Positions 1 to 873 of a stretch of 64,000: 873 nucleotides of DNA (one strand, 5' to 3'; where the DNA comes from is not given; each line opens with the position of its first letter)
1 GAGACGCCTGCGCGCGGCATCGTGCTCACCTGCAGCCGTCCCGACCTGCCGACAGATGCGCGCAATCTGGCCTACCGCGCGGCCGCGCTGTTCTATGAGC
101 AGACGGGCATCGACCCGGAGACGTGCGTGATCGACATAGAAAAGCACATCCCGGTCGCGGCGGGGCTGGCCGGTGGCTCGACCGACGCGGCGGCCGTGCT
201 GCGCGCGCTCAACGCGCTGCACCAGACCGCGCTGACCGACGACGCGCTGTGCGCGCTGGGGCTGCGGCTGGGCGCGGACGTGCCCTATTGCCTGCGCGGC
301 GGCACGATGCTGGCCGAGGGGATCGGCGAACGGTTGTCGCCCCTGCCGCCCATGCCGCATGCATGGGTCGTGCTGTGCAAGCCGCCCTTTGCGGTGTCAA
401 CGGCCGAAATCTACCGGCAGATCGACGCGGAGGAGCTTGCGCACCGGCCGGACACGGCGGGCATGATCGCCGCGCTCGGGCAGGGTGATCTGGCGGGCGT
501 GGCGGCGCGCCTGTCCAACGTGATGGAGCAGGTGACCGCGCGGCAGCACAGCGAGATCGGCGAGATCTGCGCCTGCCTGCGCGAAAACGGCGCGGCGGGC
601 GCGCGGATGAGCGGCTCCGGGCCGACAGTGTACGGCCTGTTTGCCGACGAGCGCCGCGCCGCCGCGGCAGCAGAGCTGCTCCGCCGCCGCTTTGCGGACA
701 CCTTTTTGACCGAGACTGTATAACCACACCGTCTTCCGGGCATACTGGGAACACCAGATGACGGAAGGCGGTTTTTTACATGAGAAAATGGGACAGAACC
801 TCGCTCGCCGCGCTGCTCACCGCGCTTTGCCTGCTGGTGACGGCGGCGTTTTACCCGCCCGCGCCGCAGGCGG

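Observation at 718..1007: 75-aa mini-SpoIIR-like gene behind ispE with a consensus sigma-F promoter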

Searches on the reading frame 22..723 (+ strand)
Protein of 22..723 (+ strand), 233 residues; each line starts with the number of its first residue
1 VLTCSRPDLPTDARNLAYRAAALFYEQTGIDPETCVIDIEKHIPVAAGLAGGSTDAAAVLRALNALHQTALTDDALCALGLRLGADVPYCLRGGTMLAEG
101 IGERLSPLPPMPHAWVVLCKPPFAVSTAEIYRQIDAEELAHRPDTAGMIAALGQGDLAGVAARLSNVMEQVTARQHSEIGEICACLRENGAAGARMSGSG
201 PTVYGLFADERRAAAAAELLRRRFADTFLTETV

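Call 3: search_protein_families(library=pfam, proteins=[window:22-723:+], max_evalue=10)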
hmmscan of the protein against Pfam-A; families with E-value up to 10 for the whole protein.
window:22-723:+ (233 aa): 3 families
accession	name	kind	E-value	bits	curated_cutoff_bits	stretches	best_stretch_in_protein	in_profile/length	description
PF00288.32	GHMP_kinases_N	-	1.8e-16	60.6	22.3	1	15-94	1-87/87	GHMP kinases N terminal domain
PF08544.19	GHMP_kinases_C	-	2.2e-15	57.2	21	1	148-225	1-84/85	GHMP kinases C terminal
PF22700.2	MVD-like_N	-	0.047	13.8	27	1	31-79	79-127/157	Diphosphomevalonate decarboxylase-like N-terminal domain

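Call 4: search_protein_families(library=ncbifam, proteins=[window:22-723:+], max_evalue=10)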
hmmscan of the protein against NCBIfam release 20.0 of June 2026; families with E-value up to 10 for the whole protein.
window:22-723:+ (233 aa): 15 families
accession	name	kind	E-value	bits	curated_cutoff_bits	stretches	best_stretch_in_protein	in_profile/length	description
TIGR00154.1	ispE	equivalog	6.3e-56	190.1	138.7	1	2-227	53-282/294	4-(cytidine 5'-diphospho)-2-C-methyl-D-erythritol kinase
NF011202.0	PRK14608.1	equivalog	2.4e-53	181.4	204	1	8-230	67-288/294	4-(cytidine 5'-diphospho)-2-C-methyl-D-erythritol kinase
NF002870.0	PRK03188.1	equivalog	2.4e-50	171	286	1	8-221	68-284/310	4-(cytidine 5'-diphospho)-2-C-methyl-D-erythritol kinase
NF011205.0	PRK14611.1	equivalog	1.3e-35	123.3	364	1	5-214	53-259/275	4-(cytidine 5'-diphospho)-2-C-methyl-D-erythritol kinase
NF011207.0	PRK14613.1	equivalog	1.8e-24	86.5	359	1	22-226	86-289/297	4-(cytidine 5'-diphospho)-2-C-methyl-D-erythritol kinase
NF003216.0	PRK04181.1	equivalog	1.4e-16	61.1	191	1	35-139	87-191/257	4-(cytidine 5'-diphospho)-2-C-methyl-D-erythritol kinase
TIGR00191.1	thrB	equivalog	1.6e-16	60.1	168.25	1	9-222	54-279/304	homoserine kinase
NF002288.1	PRK01212.1-4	equivalog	2e-16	59.9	194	1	7-227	49-285/303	homoserine kinase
TIGR01920.1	Shik_kin_archae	equivalog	1.8e-06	27.5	126.85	2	181-215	220-254/266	shikimate kinase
NF003036.0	PRK03926.1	equivalog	4e-06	26.1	403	1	17-86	58-127/302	mevalonate kinase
NF004568.0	PRK05905.1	equivalog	1.7e-05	24.6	321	1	25-93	80-146/261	4-(cytidine 5'-diphospho)-2-C-methyl-D-erythritol kinase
NF040726.1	BetaRFA-P_synth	equivalog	5.6e-05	22.4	328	1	175-212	259-296/327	beta-ribofuranosylaminobenzene 5'-phosphate synthase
TIGR00549.1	mevalon_kin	equivalog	0.0019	17.7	163.05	1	18-77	65-123/276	mevalonate kinase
TIGR01240.1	mevDPdecarb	equivalog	0.0055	15.8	171.35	1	36-77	87-128/305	diphosphomevalonate decarboxylase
NF003006.0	PRK03817.1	equivalog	0.014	14.4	443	2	26-79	79-132/352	galactokinase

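Call 6: find_related_loci(query=window:22-720:+, collection=genome_contigs, flank=6000)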
Query window:22-720:+ (233 aa) in genome_contigs; peptide patterns used: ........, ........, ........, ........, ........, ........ (x = any residue, [..] = any of these).
600 stretches matched a pattern (row limit reached: there are more); 458 encode a relative of the query (tblastn E <= 1e-3); the best 80 are kept; 80 distinct loci.
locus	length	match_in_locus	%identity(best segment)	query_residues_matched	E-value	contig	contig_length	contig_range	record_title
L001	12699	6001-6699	74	1-233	1e-112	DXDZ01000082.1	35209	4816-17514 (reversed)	MAG TPA_asm: Candidatus Agathobaculum merdipullorum isolate CHK149-1869 CHK149__C406748_L35209_SAMEA104467432, whole gen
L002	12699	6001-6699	73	1-233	4e-112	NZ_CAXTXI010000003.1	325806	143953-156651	Agathobaculum sp. Marseille-P7918 isolate CC00995 CC00995_3_NODE_3_length_325806_cov_196.483423, whole genome shotgun se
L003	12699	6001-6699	73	1-233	9e-112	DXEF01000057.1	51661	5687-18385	MAG TPA_asm: Candidatus Agathobaculum pullicola isolate 2940 CHK58__C671028_L51661_SAMEA104467247, whole genome shotgun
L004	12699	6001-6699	74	1-233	1e-111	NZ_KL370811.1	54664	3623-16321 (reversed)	Agathobaculum desmolans ATCC 43058 T363DRAFT_scaffold00013.13, whole genome shotgun sequence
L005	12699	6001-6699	73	1-233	3e-111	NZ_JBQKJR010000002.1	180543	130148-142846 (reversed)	Agathobaculum sp. LCP25S3_E8 contig00002, whole genome shotgun sequence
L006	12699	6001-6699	74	1-233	2e-110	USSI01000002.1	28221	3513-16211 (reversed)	uncultured Butyricicoccus sp. isolate UMGS2030 genome assembly, contig: NODE_1806_length_28221_cov_3.243166, whole genom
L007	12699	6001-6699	73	1-233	3e-110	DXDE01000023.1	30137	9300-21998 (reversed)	MAG TPA_asm: Candidatus Agathobaculum merdavium isolate ChiBcec15-6302 ChiBcec15__C21452_L30137_SAMN08010102, whole geno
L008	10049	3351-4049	73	1-233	4e-109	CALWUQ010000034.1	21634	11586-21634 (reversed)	MAG: uncultured Agathobaculum sp. isolate BRZ_DD__bin74 genome assembly, contig: BRZ_DD__NODE_1878_length_21634_cov_4.87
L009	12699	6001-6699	72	1-233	4e-109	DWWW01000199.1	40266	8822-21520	MAG TPA_asm: Candidatus Agathobaculum intestinigallinarum isolate ChiGjej6B6-20540 ChiGjej6B6M5__C387649_L40266_SAMN0800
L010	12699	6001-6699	72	1-233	5e-109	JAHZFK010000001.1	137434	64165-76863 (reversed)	MAG: Clostridiales bacterium isolate HRGM_Genome_2907 HRGM_Genome_2907_1, whole genome shotgun sequence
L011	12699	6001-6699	73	1-233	2e-108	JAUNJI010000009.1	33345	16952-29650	MAG: Eubacteriales bacterium isolate S2A_St_20 NODE_321_length_33345_cov_18.021898, whole genome shotgun sequence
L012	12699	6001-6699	73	1-233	3e-108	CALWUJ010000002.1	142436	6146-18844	MAG: uncultured Agathobaculum sp. isolate BRZ_BH__bin93 genome assembly, contig: BRZ_BH__NODE_147_length_142436_cov_11.7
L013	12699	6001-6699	73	1-233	8e-108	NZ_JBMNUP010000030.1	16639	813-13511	MAG: Agathobaculum sp. isolate SBF912SR2HQ0049 scaffold_14921_c1, whole genome shotgun sequence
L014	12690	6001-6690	73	1-230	1e-107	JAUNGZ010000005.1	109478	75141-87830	MAG: Eubacteriales bacterium isolate S27M_St_5 NODE_76_length_109478_cov_12.684783, whole genome shotgun sequence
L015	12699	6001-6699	70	1-233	2e-107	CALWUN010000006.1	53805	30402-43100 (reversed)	MAG: uncultured Agathobaculum sp. isolate BRZ_N__bin8 genome assembly, contig: BRZ_N__NODE_1456_length_53805_cov_7.43595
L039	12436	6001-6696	60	2-233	4e-79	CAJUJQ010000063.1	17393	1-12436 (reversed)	MAG TPA_asm: uncultured Clostridia bacterium isolate MGBC151848 genome assembly, contig: MGBC151848.63, whole genome sho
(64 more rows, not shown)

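Call 46: search_solved_structures(query=A2, max_evalue=1, show_alignments=2)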
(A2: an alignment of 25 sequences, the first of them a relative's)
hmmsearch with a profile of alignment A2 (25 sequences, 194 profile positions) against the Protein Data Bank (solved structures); distinct sequences matched with E-value up to 1: 1.
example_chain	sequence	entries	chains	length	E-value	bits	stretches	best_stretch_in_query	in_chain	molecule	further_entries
5oej_B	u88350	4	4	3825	0.23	14.2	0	40-94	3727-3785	Tra1 subunit within the chromatin modifying complex SAGA | Transcription-associated protein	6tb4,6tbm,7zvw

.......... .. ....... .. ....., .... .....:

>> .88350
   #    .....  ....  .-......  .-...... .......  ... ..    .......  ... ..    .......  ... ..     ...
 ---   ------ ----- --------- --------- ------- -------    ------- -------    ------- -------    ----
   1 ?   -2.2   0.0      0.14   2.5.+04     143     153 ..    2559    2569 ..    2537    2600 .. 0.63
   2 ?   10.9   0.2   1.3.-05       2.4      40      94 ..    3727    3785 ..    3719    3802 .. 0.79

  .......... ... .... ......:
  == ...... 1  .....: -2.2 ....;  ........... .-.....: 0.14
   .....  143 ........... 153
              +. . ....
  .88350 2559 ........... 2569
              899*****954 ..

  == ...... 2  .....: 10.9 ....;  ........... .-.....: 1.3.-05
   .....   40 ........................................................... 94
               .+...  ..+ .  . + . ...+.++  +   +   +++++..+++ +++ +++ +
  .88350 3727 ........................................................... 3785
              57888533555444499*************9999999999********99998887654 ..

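Call 47: find_homologous_proteins(query=A2, max_evalue=0.001)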
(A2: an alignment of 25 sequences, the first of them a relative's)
Query A2 (25 sequences) (187 aa, profile of the alignment): 7957 proteins with E <= 0.001 among 8000 candidates; the best 120 are listed.
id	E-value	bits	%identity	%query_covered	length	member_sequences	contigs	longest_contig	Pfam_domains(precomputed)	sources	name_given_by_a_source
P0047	3.4e-85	302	51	99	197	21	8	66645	PF09551.16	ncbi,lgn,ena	-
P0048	7.0e-82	292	52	100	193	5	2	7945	PF09551.16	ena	-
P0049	8.9e-82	291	65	100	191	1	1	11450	PF09551.16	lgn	-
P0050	1.0e-81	291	54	99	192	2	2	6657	PF09551.16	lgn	-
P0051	1.5e-81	291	66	100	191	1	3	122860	PF09551.16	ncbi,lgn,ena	-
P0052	1.6e-81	290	65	100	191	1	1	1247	PF09551.16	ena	-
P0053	1.7e-81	290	65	100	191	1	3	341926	PF09551.16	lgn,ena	-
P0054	2.0e-81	290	66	100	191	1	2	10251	PF09551.16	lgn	-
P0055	2.1e-81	290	66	100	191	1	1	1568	PF09551.16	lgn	-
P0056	2.1e-81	290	66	100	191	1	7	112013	PF09551.16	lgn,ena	-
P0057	2.3e-81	290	65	100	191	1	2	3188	PF09551.16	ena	-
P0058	2.7e-81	290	66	100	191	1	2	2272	PF09551.16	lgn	-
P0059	2.9e-81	290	66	100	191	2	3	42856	PF09551.16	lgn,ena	-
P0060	3.1e-81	290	66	100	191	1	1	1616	PF09551.16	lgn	-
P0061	3.1e-81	290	65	100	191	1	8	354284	PF09551.16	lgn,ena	-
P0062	3.1e-81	290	66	100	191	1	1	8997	PF09551.16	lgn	-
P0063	3.4e-81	289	66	100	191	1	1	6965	PF09551.16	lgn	-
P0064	3.4e-81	289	65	100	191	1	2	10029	PF09551.16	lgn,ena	-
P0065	3.8e-81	289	66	100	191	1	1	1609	PF09551.16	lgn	-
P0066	4.6e-81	289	65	100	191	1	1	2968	PF09551.16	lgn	-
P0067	4.7e-81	289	66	100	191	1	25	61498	PF09551.16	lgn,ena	-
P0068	5.0e-81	289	65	100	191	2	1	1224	PF09551.16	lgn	-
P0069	6.2e-81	289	65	100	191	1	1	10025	PF09551.16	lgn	-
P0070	6.3e-81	289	65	100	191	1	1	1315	PF09551.16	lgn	-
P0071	6.4e-81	289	65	100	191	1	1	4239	PF09551.16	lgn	-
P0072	6.5e-81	288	65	100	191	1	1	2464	PF09551.16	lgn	-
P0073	7.6e-81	288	64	100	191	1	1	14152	PF09551.16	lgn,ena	-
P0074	8.2e-81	288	64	100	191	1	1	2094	PF09551.16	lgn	-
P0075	8.4e-81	288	65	100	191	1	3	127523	PF09551.16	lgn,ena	-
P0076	1.2e-80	288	66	100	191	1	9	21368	PF09551.16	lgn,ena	-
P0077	1.2e-80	288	66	100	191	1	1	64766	PF09551.16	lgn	-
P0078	1.3e-80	288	65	100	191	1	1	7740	PF09551.16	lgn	-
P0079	1.3e-80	288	64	100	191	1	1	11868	PF09551.16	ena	-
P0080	1.3e-80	287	44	97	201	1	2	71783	PF09551.16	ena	-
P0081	1.4e-80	287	47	99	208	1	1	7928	PF09551.16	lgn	-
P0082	1.7e-80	287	65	100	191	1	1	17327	PF09551.16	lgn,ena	-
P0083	1.7e-80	287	66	100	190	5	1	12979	PF09551.16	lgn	-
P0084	1.8e-80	287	65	100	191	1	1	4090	PF09551.16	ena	-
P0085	1.9e-80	287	66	100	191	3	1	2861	PF09551.16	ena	-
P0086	2.0e-80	287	66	100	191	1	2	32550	PF09551.16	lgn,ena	-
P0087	2.1e-80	287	65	100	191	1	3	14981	PF09551.16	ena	-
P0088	2.7e-80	286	65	100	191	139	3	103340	PF09551.16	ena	-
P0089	2.8e-80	286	65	100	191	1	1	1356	PF09551.16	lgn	-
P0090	2.9e-80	286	65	100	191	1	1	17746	PF09551.16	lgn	-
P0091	3.3e-80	286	66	100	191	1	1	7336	PF09551.16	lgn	-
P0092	3.8e-80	286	65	100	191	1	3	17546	PF09551.16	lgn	-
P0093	4.0e-80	286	65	100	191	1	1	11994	PF09551.16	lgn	-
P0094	5.1e-80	286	66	100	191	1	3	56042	PF09551.16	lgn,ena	-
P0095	6.3e-80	285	65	100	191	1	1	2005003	PF09551.16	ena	-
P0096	1.2e-79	284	64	100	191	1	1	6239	PF09551.16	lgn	-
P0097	1.3e-79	284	66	100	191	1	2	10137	PF09551.16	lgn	-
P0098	1.5e-79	284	65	100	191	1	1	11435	PF09551.16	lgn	-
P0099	1.5e-79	284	65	100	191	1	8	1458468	PF09551.16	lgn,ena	-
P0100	1.8e-79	284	64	100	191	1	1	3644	PF09551.16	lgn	-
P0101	1.9e-79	284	65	100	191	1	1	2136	PF09551.16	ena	-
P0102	2.8e-79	283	51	97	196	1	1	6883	PF09551.16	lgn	-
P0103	3.3e-79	283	64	100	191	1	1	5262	PF09551.16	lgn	-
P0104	3.9e-79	283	65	100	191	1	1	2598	PF09551.16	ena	-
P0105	4.8e-79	282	64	100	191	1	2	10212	PF09551.16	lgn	-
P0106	5.0e-79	282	64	100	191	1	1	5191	PF09551.16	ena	-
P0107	5.3e-79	282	44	96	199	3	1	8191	PF09551.16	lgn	-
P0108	6.1e-79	282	43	96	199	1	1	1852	PF09551.16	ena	-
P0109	6.2e-79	282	64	100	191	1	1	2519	PF09551.16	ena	-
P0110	6.2e-79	282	44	96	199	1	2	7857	PF09551.16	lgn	-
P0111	8.1e-79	282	44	96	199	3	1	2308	PF09551.16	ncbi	-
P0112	8.2e-79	282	42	96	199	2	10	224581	PF09551.16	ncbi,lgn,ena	-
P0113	9.0e-79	282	64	100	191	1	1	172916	PF09551.16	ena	-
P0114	1.1e-78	281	64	100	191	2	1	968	PF09551.16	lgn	-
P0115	1.7e-78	281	43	96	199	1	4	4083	PF09551.16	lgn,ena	-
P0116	2.8e-78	280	64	100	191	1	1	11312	PF09551.16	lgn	-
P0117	2.8e-78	280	41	96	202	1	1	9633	PF09551.16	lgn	-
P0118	2.6e-77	277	65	100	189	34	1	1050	PF09551.16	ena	-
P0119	2.7e-77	277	65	100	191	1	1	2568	PF09551.16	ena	-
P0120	3.2e-77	276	64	100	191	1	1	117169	PF09551.16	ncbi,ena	-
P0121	6.9e-77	275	46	99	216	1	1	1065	PF09551.16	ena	-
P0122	1.1e-76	275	66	99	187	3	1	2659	PF09551.16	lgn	-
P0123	2.0e-76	274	48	96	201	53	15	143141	PF09551.16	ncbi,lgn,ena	-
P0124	2.6e-76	274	64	100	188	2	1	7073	PF09551.16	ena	-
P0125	2.6e-76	273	64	100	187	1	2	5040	PF09551.16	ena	-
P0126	3.8e-76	273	68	93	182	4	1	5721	PF09551.16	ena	-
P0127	5.2e-76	272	67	98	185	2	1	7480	PF09551.16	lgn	-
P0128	7.4e-76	272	47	99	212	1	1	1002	PF09551.16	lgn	-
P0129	1.4e-75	271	98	100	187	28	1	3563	PF09551.16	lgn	-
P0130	1.7e-75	271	65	97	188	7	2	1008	PF09551.16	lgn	-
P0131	2.6e-75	270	76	84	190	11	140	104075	PF09551.16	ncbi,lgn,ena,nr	ncbi:MAG TPA: stage II sporulation protein R [Candidatus Butyricicoccus avicola]|nr:stage II sporula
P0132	8.6e-75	269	67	100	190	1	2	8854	PF09551.16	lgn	-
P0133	9.4e-75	268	47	98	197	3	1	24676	PF09551.16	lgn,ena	-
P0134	9.8e-75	268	66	97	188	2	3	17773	PF09551.16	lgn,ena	-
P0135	1.2e-74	268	74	86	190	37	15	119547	PF09551.16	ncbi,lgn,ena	-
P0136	2.0e-74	267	72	83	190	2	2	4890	PF09551.16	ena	-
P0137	2.3e-74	267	66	98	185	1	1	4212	PF09551.16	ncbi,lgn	-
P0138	1.0e-73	265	61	99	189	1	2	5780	PF09551.16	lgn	-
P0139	1.3e-73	265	66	97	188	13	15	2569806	PF09551.16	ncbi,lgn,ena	-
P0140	1.6e-73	264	74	100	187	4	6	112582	PF09551.16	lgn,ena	-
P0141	1.7e-73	264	44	98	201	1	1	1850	PF09551.16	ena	-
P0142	8.3e-73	262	66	90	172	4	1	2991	PF09551.16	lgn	-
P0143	2.8e-71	257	73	100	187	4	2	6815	PF09551.16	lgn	-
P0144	8.0e-71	256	46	93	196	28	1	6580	PF09551.16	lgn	-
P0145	8.2e-71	256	84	98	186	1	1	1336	PF09551.16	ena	-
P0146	3.5e-70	254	45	93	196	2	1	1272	PF09551.16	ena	-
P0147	3.8e-68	247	47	95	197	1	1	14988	PF09551.16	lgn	-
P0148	2.9e-66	241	45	92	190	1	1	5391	PF09551.16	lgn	-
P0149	4.6e-66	240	62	100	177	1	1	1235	PF09551.16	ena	-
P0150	1.3e-65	239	45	89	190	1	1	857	PF09551.16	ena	-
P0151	5.9e-64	233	69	86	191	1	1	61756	PF09551.16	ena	-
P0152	4.1e-63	230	43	100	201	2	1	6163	PF09551.16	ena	-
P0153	2.6e-61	225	39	97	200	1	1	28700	PF09551.16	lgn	-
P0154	3.1e-61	224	44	98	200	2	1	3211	PF09551.16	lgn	-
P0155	5.9e-61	223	38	98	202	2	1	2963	PF09551.16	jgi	-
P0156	7.1e-61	223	40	99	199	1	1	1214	PF09551.16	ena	-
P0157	2.6e-60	221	41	98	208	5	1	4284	PF09551.16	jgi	jgi:stage II sporulation protein R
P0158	4.3e-60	221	41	97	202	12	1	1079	PF09551.16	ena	-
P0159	1.1e-59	219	45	84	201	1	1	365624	PF09551.16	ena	-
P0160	1.7e-59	219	49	75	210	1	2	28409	PF09551.16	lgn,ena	-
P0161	2.2e-59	218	43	84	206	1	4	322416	PF09551.16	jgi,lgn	jgi:stage II sporulation protein R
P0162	5.6e-59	217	36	99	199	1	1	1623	PF09551.16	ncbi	-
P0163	1.4e-58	216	45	84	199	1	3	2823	PF09551.16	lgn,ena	-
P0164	1.7e-58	215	40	96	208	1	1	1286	PF09551.16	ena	-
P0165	2.2e-58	215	56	99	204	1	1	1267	PF09551.16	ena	-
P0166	2.3e-58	215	44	86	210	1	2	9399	PF09551.16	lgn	-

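Call 58: predict_structure(alignment_id=A3)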
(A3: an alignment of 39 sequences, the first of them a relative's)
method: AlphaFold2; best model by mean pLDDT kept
length: 187 residues; sequences in the alignment: 39
mean_pLDDT: 81.8   pTM: 0.68
mean pLDDT of the five models: 81.8, 80.2, 79.9, 77.6, 75.3
residues with pLDDT >= 90: 97; 70-90: 51; 50-70: 19; < 50: 20
segments of 3 or more residues with pLDDT < 50: 155-173
pLDDT, mean of each block of 10 residues (from residue 1): 85 95 81 85 93 94 93 92 97 97 95 81 80 93 78 47 43 54 67
secondary structure, 60 per line:
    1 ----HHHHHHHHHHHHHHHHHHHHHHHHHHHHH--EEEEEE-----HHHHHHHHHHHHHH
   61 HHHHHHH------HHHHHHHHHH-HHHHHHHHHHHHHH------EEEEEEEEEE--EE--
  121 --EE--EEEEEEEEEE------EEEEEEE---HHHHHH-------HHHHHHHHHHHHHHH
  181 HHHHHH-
elements in order: H5-33 E36-41 H47-67 H74-83 H85-98 E105-114 E127-136 E143-149 H153-158 H166-186

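Call 71: fold_search(model_id=the predicted structure, library=pdb)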
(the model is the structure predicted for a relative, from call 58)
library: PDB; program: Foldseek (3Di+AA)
matches with E <= 10: 227; with E <= 0.001: 0
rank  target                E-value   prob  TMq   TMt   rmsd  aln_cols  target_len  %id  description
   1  7skb_A                2.1e-01  0.23  0.23  0.13  13.5       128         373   13  Crystal Structure of aspartate-semialdehyde dehydrogenase from Acinetobacter baumannii (released 2021-11-03)
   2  6v39_R                2.9e-01  0.06  0.12  0.16  13.7       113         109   14  Cryo-EM structure of the Acinetobacter baumannii Ribosome: 70S with P-site tRNA (released 2020-02-05)
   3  1vz8_B                5.3e-01  0.44  0.32  0.17   6.0       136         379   14  Ornithine Acetyltransferase (ORF6 Gene Product - Clavulanic Acid Biosynthesis) from Streptomyces clavuligerus (SeMet s (released 2004-09-16)
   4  1xdx_MODEL_1_A        5.3e-01  0.16  0.21  0.30  10.1        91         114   14  Solution Structure of the Tctex1 Light Chain From Chlamydomonas Inner Dynein Arm I1 (released 2005-03-01)
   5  7skb_B                6.3e-01  0.14  0.23  0.13  13.5       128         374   13  Crystal Structure of aspartate-semialdehyde dehydrogenase from Acinetobacter baumannii (released 2021-11-03)
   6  2vzk_H                8.6e-01  0.14  0.24  0.23   9.5       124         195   18  Structure of the acyl-enzyme complex of an N-terminal nucleophile (Ntn) hydrolase, OAT2 (released 2008-09-16)
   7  7cum_A                9.1e-01  0.04  0.15  0.06  19.5       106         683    6  Cryo-EM structure of human GABA(B) receptor bound to the antagonist CGP54626 (released 2020-11-11)
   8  4v8i_DW               9.1e-01  0.03  0.12  0.17  13.4       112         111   11  Crystal structure of YfiA bound to the 70S ribosome. (released 2014-07-09)
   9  1vz6_A                9.7e-01  0.23  0.30  0.17   8.9       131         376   16  Ornithine Acetyltransferase (ORF6 Gene Product - Clavulanic Acid Biosynthesis) from Streptomyces clavuligerus (released 2004-09-16)
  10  8rn2_B                9.7e-01  0.03  0.11  0.05  16.4       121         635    7  Monomeric apo-influenza B polymerase, encapsidase conformation (released 2024-09-11)
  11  4v1a_j                9.7e-01  0.02  0.12  0.11  26.2       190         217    9  Structure of the large subunit of the mammalian mitoribosome, part 2 of 2 (released 2014-10-08)
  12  1vz7_D                1.0e+00  0.25  0.31  0.17   8.9       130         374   15  Ornithine Acetyltransferase (ORF6 Gene Product - Clavulanic Acid Biosynthesis) from Streptomyces clavuligerus (released 2004-09-16)
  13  4yf0_B                1.0e+00  0.03  0.11  0.20  14.4        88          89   17  HU38-19bp (released 2016-06-29)
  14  1qe0_A                1.1e+00  0.06  0.13  0.07  14.9        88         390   11  CRYSTAL STRUCTURE OF APO S. AUREUS HISTIDYL-TRNA SYNTHETASE (released 2000-07-12)
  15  6mg6_A                1.2e+00  0.07  0.18  0.12  17.1       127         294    6  Crystal structure of carbon-nitrogen hydrolase from Helicobacter pylori G27 (released 2018-09-26)
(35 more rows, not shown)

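Call 87: search_protein_families(library=pfam, proteins=[L039:7100-7990:+], max_evalue=1)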
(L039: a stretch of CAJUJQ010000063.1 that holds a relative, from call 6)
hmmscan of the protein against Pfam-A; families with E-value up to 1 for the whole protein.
L039:7100-7990:+ (297 aa): 1 family
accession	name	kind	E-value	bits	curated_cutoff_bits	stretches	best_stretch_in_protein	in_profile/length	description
PF03418.19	Peptidase_A25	-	2.2e-64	218.1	27.8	2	18-237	15-237/353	Germination protease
